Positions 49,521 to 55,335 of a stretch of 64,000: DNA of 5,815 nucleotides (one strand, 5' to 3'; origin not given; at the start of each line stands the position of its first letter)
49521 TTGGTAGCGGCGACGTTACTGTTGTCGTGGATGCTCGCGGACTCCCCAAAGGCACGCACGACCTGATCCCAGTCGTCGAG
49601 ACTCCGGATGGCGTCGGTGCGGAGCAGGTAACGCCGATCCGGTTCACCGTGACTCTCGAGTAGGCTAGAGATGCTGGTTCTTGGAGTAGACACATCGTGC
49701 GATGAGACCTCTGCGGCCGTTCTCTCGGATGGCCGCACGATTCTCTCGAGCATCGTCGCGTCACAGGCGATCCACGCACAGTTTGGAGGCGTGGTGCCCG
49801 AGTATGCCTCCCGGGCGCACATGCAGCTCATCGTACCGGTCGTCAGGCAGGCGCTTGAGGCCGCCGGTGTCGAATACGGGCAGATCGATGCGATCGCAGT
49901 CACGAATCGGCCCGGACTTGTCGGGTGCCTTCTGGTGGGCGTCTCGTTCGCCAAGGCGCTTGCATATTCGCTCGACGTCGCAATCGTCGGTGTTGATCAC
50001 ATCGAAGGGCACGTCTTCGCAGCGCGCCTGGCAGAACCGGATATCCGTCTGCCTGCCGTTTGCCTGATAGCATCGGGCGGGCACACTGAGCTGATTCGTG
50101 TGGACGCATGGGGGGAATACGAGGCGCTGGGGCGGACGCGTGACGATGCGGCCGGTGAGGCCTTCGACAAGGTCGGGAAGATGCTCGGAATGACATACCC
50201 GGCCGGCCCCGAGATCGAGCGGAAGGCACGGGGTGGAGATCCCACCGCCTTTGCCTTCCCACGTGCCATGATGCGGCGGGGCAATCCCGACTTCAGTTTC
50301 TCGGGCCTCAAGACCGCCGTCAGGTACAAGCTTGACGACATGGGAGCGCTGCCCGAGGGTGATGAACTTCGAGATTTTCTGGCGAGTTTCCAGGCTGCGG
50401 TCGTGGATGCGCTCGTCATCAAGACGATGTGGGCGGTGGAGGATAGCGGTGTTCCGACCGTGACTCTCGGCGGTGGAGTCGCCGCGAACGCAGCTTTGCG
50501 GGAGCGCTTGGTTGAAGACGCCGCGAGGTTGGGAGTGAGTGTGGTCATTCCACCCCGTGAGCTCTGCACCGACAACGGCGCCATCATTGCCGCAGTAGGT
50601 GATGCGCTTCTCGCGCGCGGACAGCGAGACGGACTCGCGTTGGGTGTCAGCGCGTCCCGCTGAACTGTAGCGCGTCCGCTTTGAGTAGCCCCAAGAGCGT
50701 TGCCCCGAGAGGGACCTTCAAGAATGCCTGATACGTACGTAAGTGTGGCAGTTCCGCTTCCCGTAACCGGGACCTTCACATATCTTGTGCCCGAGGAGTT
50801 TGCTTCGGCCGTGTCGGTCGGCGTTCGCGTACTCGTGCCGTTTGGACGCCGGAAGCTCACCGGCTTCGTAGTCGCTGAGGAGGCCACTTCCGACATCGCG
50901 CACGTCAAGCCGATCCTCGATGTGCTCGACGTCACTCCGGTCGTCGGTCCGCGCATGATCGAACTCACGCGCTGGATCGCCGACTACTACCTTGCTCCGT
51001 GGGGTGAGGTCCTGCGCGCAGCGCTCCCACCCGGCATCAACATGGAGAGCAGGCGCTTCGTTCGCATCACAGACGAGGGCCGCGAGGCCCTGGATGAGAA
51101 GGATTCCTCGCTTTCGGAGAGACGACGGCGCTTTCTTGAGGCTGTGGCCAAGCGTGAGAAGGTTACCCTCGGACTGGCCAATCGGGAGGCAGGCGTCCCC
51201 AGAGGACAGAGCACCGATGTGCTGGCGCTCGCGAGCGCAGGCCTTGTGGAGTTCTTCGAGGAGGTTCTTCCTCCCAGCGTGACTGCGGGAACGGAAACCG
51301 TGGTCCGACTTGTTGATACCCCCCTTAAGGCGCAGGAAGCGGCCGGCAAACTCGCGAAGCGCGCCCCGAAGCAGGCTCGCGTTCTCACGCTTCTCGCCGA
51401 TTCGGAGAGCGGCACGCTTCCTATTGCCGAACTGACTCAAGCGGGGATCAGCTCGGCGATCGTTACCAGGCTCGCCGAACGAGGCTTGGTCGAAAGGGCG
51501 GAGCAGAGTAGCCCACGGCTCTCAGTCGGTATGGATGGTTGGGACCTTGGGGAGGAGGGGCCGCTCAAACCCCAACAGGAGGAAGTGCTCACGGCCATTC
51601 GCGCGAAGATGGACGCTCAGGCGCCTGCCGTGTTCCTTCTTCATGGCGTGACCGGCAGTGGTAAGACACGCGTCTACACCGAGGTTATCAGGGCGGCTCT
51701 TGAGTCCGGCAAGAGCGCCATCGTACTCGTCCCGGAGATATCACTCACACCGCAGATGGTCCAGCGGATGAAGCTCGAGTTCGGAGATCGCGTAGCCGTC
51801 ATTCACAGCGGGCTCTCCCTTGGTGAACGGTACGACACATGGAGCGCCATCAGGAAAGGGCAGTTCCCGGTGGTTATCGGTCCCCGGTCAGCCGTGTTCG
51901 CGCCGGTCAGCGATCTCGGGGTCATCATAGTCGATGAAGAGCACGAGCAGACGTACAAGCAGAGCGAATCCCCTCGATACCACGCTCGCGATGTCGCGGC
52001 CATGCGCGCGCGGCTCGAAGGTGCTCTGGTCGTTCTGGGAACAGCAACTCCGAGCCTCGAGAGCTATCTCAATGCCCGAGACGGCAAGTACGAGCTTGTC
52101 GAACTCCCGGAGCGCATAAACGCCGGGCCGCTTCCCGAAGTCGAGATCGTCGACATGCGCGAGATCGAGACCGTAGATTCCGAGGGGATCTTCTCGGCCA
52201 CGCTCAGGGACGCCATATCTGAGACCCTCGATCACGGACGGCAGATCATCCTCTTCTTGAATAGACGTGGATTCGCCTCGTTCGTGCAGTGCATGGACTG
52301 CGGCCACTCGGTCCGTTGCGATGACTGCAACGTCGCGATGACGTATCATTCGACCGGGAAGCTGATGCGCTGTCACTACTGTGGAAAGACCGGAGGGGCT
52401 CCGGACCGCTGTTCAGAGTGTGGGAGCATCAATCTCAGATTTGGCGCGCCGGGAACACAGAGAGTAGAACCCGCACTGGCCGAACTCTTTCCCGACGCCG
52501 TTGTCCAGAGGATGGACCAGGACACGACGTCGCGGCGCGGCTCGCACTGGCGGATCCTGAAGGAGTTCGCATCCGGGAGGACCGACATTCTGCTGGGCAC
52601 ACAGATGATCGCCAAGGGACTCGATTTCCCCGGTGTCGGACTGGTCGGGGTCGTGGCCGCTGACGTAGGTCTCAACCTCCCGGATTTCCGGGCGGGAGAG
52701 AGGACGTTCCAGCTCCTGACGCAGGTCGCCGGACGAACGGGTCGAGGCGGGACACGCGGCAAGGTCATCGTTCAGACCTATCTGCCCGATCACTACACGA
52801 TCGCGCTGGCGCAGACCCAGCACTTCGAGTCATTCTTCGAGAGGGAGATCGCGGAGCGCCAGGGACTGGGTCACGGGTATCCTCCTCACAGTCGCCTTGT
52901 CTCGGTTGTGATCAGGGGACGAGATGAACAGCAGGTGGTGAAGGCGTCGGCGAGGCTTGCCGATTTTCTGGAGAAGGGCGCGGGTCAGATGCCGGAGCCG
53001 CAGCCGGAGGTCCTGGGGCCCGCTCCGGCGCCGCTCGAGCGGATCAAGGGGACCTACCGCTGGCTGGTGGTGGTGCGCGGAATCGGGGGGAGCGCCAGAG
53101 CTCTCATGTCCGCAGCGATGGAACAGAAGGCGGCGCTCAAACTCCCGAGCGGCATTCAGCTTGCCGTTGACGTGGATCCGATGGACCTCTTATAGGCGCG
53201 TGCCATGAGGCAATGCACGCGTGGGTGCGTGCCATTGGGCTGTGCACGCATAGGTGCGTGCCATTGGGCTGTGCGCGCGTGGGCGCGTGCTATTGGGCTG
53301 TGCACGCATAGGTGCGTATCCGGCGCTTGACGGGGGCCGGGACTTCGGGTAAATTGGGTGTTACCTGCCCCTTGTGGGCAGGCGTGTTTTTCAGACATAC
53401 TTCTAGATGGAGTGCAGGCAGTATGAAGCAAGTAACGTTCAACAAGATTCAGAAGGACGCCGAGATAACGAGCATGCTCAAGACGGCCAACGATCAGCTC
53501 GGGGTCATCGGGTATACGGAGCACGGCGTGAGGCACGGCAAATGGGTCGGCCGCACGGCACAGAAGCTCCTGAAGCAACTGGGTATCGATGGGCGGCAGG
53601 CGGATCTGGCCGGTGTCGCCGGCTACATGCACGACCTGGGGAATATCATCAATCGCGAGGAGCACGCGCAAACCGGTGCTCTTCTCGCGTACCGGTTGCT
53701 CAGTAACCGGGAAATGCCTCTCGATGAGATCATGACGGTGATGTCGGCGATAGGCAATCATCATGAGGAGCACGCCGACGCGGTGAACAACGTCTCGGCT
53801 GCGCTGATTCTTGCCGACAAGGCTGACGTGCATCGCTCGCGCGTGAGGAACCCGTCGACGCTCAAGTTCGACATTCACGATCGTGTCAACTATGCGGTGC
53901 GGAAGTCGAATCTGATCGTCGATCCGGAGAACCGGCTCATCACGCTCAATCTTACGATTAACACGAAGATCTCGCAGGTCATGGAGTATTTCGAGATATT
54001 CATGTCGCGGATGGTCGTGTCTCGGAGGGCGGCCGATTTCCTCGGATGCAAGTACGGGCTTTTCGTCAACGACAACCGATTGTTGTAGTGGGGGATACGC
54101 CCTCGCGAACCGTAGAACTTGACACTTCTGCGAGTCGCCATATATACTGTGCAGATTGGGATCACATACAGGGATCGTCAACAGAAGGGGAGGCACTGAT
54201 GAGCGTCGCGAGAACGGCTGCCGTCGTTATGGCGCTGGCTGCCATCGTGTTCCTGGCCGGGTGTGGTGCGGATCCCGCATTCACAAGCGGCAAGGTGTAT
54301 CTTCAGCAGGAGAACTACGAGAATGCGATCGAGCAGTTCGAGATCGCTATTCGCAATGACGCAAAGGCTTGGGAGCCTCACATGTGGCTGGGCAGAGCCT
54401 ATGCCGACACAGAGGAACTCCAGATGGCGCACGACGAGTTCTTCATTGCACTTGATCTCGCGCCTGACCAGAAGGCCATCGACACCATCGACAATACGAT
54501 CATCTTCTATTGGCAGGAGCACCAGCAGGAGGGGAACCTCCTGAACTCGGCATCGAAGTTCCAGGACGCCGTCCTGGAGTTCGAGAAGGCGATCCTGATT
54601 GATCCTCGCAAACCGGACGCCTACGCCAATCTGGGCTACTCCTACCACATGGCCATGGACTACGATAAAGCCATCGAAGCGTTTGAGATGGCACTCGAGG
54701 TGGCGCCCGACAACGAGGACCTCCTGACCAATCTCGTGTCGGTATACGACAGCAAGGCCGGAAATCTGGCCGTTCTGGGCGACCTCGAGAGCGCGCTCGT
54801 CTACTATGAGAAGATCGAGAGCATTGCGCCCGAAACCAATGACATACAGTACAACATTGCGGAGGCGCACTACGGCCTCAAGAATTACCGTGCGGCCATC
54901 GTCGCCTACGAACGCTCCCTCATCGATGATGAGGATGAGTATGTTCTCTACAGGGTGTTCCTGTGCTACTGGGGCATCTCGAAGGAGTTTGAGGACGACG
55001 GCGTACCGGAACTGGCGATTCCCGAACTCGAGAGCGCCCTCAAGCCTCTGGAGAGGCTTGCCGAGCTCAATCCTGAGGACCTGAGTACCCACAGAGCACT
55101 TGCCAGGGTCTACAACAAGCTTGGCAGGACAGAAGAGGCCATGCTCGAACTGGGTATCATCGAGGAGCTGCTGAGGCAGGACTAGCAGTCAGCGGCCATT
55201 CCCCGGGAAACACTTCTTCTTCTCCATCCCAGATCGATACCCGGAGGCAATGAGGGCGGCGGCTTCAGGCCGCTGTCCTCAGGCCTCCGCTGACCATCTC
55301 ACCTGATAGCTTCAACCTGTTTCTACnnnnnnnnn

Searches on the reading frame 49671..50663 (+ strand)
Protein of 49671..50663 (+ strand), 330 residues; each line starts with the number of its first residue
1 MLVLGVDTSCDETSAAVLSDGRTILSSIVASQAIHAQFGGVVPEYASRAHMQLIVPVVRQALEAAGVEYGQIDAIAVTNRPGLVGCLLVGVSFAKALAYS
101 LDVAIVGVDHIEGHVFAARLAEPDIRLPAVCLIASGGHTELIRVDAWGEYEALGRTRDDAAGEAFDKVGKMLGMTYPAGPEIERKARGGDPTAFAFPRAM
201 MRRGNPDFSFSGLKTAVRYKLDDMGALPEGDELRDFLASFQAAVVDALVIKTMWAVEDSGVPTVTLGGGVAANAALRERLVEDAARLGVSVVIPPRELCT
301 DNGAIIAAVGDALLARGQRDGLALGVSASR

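Call 39: search_protein_families(library=pfam, proteins=[window:49671-50663:+], max_evalue=0.00001)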
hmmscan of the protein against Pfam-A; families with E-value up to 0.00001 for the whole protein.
window:49671-50663:+ (330 aa): 2 families
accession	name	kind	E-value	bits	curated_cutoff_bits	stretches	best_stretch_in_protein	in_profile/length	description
PF00814.31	TsaD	-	6.3e-91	305.2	24.8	1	23-307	1-263/264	tRNA N6-adenosine threonylcarbamoyltransferase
PF22521.2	HypF_C_2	-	1.4e-06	28.7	27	1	229-303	162-236/241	Carbamoyltransferase, Kae1-like Domain, second subdomain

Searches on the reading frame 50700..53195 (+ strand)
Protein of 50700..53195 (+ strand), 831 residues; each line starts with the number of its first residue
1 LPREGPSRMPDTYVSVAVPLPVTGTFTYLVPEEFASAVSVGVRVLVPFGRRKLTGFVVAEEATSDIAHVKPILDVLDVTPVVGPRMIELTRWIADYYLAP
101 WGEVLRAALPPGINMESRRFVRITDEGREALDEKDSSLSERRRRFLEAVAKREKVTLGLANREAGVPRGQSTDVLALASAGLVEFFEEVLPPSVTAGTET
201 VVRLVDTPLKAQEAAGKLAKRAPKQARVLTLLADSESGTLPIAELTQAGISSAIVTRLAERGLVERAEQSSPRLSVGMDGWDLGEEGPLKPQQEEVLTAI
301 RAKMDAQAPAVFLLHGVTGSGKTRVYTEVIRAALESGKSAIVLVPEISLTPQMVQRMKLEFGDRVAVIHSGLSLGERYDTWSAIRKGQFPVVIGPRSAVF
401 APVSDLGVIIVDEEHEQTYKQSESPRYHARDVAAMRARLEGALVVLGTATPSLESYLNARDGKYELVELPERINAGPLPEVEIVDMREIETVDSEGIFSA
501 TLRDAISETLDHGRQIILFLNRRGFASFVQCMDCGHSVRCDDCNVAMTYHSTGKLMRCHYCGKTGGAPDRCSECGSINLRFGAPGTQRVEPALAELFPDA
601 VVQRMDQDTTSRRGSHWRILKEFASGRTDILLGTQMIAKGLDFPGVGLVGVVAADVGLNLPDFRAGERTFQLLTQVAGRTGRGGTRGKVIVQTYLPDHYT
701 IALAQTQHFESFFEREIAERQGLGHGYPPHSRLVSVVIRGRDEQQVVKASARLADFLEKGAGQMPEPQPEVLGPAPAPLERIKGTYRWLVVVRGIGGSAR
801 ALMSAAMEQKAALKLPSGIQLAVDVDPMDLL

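Call 39: search_protein_families(library=pfam, proteins=[window:50700-53195:+], max_evalue=0.00001)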
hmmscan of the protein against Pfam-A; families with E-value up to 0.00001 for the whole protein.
window:50700-53195:+ (831 aa): 6 families
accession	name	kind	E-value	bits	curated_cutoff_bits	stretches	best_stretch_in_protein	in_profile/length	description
PF17764.6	PriA_3primeBD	-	1.8e-31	108.3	22.7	1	15-110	1-96/96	3'DNA-binding domain (3'BD)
PF18074.6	PriA_C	-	2.2e-16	60.9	26.9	1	729-827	1-95/95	Primosomal protein N C-terminal domain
PF04851.21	ResIII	-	9e-15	55.4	22.5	1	289-452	4-163/164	Type III restriction enzyme, res subunit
PF00270.35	DEAD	-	4.2e-14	53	26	1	291-454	2-162/167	DEAD/DEAH box helicase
PF00271.37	Helicase_C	-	3.5e-11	43.8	23.5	1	616-684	54-110/110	Helicase conserved C-terminal domain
PF18319.7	Zn_ribbon_PriA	-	2.4e-08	34.2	26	1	540-564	1-25/27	PriA DNA helicase Cys-rich region (CRR) domain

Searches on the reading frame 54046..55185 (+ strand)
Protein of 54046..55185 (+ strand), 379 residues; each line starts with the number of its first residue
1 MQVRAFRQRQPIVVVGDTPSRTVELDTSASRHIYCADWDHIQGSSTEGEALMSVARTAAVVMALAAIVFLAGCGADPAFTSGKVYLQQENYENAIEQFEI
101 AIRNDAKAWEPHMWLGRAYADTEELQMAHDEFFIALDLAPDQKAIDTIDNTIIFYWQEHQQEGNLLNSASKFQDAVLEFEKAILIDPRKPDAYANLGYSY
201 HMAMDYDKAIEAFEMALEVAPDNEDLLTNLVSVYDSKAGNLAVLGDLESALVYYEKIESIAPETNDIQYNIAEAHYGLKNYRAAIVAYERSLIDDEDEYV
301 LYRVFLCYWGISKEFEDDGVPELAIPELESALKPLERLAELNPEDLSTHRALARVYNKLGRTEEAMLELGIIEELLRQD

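Call 39: search_protein_families(library=pfam, proteins=[window:54046-55185:+], max_evalue=0.00001)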
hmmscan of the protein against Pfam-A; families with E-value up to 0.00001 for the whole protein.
window:54046-55185:+ (379 aa): 15 families
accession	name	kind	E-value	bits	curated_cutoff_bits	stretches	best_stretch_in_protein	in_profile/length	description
PF00515.34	TPR_1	-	1.1e-25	88.8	27.8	1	190-223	1-34/34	Tetratricopeptide repeat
PF13414.12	TPR_11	-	1.3e-22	79.6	26.8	1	163-201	1-39/42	TPR repeat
PF07719.23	TPR_2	-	3.6e-22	77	27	0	190-223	1-34/34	Tetratricopeptide repeat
PF13432.12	TPR_16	-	7e-22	78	32.7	1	81-141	3-63/65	Tetratricopeptide repeat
PF14559.12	TPR_19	-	4.5e-18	65.8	25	0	169-225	4-60/68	Tetratricopeptide repeat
PF13181.12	TPR_8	-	2.1e-17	62.2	25.7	0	191-223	2-34/34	Tetratricopeptide repeat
PF13431.12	TPR_17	-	3.6e-15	55.3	24.4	1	179-211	2-34/34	Tetratricopeptide repeat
PF13371.12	TPR_9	-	9.2e-15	54.9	35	0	171-226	10-65/73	Tetratricopeptide repeat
PF13428.12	TPR_14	-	1.8e-14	53.2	23.5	0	190-231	1-42/44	Tetratricopeptide repeat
PF13424.12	TPR_12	-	9.7e-14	51.8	30.1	0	192-261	5-75/77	Tetratricopeptide repeat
PF13174.12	TPR_6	-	1.1e-08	35.6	26.3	0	192-222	2-32/33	Tetratricopeptide repeat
PF12895.13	ANAPC3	-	2.1e-08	34.7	27.2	0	246-291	4-49/82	Anaphase-promoting complex, cyclosome, subunit 3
PF23914.1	TPR_CcmH_CycH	-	1.1e-07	32.2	42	0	186-290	46-146/158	Cytochrome c-type biogenesis protein H TPR domain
PF13176.12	TPR_7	-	5.6e-07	29.6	27.9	0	192-226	1-35/36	Tetratricopeptide repeat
PF14561.12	TPR_20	-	7.4e-06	26.6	25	0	332-369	8-45/90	Tetratricopeptide repeat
